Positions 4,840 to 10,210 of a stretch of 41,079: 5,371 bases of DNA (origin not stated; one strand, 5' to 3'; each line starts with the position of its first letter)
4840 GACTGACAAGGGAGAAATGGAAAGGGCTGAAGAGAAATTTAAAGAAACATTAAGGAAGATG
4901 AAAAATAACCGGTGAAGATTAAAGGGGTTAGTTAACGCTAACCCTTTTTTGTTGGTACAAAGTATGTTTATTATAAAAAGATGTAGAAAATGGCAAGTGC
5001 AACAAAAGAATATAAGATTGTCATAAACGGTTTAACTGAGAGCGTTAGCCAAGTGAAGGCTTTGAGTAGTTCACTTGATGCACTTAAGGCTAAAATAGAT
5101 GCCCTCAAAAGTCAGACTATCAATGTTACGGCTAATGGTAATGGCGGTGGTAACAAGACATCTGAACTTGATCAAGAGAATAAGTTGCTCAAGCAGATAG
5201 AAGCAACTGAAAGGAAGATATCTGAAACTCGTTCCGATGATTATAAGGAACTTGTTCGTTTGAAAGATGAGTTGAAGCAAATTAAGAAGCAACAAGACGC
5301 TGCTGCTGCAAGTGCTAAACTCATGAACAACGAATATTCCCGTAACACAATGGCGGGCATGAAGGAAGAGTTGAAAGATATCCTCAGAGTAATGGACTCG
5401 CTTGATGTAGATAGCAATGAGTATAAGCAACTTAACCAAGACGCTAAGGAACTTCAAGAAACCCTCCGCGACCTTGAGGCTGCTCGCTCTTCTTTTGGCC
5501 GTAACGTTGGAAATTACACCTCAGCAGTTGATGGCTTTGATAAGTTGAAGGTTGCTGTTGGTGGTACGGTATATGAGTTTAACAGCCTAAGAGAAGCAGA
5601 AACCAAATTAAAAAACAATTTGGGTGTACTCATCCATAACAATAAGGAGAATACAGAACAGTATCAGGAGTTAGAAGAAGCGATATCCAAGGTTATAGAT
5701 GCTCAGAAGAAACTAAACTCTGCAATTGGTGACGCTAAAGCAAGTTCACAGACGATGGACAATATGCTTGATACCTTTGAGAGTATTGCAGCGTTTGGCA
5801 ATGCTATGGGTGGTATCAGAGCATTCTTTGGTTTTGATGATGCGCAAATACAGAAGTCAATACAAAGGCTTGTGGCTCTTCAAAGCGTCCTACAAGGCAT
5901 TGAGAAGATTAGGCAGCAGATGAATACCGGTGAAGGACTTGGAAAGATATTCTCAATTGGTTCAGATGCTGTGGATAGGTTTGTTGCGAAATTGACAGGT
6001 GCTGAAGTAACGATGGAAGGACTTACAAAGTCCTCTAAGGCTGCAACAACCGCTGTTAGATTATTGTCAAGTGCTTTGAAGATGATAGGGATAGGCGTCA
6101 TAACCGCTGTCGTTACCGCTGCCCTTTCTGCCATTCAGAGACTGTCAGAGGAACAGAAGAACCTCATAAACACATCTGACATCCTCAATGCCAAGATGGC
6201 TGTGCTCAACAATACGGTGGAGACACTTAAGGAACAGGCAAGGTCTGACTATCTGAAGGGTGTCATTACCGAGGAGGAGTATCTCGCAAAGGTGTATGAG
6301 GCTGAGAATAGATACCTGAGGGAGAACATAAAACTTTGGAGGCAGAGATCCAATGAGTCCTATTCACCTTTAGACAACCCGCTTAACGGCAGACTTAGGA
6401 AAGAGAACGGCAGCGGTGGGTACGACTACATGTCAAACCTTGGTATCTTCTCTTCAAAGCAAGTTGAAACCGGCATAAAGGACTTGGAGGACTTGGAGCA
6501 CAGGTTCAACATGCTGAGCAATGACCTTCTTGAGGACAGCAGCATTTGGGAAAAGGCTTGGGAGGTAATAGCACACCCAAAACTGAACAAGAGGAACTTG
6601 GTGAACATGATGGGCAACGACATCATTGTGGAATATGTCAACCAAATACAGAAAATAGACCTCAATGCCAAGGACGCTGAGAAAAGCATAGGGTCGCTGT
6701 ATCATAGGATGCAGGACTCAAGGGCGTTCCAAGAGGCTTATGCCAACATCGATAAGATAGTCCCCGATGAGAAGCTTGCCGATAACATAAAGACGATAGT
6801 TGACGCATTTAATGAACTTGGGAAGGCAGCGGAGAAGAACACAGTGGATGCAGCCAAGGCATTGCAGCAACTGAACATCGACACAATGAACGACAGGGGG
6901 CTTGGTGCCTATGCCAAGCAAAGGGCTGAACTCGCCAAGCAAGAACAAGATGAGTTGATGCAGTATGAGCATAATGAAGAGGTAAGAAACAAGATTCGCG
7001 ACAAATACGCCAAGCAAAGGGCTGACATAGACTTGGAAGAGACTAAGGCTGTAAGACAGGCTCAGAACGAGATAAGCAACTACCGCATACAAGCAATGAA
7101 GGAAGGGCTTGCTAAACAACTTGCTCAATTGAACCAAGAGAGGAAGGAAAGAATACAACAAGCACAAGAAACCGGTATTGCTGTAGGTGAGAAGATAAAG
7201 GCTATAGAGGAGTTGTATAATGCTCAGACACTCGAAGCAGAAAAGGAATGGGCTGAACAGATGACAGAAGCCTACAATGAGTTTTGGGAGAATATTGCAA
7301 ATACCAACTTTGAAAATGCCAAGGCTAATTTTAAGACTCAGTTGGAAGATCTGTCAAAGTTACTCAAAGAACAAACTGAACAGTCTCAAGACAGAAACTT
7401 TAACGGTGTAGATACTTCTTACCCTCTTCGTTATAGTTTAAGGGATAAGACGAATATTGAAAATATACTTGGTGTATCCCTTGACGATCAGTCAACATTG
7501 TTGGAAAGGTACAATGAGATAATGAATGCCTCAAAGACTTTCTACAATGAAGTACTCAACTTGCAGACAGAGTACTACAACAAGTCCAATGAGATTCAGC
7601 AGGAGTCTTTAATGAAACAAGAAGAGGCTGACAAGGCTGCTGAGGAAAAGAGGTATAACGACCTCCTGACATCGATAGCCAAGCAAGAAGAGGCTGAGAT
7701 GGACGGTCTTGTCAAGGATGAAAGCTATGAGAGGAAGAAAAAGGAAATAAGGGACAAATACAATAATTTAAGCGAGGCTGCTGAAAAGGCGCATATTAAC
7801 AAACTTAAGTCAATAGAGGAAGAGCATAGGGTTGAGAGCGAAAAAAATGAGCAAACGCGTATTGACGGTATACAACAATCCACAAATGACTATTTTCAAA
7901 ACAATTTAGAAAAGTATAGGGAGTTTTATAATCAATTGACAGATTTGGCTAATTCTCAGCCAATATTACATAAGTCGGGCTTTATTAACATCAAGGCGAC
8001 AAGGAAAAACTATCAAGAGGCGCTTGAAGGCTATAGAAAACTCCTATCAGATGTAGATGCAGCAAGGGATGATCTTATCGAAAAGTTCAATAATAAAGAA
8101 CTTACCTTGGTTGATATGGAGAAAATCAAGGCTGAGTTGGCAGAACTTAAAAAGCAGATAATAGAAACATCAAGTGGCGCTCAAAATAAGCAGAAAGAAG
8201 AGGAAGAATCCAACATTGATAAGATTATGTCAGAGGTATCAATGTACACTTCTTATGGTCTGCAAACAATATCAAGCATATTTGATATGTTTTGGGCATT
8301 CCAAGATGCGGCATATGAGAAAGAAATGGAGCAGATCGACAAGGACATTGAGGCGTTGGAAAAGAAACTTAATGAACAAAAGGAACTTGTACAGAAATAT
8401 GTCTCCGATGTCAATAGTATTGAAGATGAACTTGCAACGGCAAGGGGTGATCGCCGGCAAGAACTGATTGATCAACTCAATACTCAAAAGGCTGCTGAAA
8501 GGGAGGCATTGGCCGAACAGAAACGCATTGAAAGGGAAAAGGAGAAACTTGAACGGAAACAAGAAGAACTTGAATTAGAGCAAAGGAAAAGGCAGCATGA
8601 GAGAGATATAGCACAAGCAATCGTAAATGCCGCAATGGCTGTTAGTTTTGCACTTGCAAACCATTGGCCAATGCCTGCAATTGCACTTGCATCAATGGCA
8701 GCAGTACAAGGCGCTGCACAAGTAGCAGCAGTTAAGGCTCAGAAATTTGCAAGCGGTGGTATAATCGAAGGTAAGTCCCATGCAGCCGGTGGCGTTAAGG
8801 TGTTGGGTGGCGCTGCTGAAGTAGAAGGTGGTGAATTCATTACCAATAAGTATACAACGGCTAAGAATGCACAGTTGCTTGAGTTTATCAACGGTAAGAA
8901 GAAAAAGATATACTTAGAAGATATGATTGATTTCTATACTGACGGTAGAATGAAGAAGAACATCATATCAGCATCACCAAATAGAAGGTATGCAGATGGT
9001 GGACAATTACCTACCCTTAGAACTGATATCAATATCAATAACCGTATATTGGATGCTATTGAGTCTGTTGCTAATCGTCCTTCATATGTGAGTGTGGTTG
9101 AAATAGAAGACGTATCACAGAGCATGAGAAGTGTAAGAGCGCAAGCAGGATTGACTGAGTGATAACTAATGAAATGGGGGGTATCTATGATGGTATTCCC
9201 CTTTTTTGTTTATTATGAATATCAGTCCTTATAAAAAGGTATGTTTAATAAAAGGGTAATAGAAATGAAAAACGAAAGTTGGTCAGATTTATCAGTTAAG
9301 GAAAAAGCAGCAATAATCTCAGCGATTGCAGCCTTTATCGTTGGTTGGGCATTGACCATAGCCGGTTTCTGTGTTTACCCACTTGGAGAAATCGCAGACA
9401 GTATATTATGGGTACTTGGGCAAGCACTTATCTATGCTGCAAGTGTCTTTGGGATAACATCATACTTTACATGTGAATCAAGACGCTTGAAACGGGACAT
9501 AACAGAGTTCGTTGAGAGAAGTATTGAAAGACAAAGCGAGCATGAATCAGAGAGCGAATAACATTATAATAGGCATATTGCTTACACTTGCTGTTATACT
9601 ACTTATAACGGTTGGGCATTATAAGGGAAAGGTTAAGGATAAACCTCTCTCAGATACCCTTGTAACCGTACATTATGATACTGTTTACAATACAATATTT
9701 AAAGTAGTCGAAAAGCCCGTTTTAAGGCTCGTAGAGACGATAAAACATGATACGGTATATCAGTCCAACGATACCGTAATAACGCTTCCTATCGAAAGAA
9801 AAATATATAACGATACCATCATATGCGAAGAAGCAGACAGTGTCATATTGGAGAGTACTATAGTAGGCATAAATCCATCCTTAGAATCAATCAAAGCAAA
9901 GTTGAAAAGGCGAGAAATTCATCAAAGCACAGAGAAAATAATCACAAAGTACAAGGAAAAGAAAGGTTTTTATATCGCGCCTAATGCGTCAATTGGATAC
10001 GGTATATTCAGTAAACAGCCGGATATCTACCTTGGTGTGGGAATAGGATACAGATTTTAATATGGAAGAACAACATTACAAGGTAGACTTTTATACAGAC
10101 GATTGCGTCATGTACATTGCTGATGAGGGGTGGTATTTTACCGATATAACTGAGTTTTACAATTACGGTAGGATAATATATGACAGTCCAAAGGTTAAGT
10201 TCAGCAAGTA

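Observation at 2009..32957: Eleven intergenic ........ boxes divide the + strand late region into terminator-promoter units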

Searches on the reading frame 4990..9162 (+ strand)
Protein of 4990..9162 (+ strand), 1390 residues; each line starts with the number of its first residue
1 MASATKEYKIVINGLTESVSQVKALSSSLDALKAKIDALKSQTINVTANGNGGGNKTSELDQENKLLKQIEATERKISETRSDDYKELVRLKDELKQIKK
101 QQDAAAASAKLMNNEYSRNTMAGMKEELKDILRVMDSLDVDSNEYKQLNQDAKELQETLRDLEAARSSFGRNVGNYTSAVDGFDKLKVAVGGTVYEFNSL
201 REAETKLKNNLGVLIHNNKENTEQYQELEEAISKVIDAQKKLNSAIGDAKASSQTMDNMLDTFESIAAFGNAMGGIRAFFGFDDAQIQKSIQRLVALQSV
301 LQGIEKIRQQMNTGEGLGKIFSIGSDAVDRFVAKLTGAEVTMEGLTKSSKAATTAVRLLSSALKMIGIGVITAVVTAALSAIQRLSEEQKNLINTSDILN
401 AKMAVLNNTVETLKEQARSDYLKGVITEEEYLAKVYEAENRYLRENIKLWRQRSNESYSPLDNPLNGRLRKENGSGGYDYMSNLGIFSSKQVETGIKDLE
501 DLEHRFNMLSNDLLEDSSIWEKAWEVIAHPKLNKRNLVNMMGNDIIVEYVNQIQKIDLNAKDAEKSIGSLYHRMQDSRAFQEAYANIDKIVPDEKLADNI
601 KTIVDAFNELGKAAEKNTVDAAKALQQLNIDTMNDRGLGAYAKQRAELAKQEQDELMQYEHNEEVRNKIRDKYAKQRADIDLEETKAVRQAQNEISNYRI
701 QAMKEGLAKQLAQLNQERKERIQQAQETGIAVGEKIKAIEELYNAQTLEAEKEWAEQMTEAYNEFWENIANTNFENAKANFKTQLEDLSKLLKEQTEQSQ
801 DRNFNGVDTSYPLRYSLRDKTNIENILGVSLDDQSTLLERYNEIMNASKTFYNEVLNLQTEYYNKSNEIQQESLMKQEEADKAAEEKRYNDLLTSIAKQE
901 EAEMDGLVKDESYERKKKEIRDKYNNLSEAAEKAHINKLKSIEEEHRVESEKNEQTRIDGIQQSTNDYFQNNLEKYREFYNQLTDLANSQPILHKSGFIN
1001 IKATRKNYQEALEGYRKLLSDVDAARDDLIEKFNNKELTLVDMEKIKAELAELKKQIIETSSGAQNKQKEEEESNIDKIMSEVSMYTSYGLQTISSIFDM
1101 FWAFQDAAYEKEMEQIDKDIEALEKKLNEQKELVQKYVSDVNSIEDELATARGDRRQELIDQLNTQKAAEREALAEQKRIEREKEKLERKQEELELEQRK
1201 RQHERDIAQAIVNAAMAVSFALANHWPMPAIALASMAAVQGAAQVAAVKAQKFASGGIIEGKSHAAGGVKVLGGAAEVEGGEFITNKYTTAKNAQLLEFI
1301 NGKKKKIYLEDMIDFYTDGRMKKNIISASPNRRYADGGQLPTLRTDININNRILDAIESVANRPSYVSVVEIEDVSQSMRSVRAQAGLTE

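Call 5: search_protein_families(library=pfam, proteins=[window:4990-9162:+], max_evalue=0.01)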
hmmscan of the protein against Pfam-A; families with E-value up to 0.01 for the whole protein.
window:4990-9162:+ (1390 aa): 0 families

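Call 7: search_protein_families(library=phrogs, proteins=[window:4990-9162:+], max_evalue=0.01)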
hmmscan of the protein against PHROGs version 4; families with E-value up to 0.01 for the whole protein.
window:4990-9162:+ (1390 aa): 1 family
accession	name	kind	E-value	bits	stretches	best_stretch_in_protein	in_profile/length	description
phrog_1506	-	tail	0.0021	17.1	1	1206-1260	1123-1183/1269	tail length tape measure protein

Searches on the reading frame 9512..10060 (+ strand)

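Call 5: search_protein_families(library=pfam, proteins=[window:9512-10060:+], max_evalue=0.01)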
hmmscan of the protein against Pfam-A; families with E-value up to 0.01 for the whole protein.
window:9512-10060:+ (182 aa): 1 family
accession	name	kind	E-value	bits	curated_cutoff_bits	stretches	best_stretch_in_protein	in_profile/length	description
PF20647.2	DUF6808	-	1.9e-06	28.2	24.4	1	90-181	5-84/86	Domain of unknown function (DUF6808)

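Call 7: search_protein_families(library=phrogs, proteins=[window:9512-10060:+], max_evalue=0.01)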
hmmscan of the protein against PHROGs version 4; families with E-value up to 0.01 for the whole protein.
window:9512-10060:+ (182 aa): 0 families
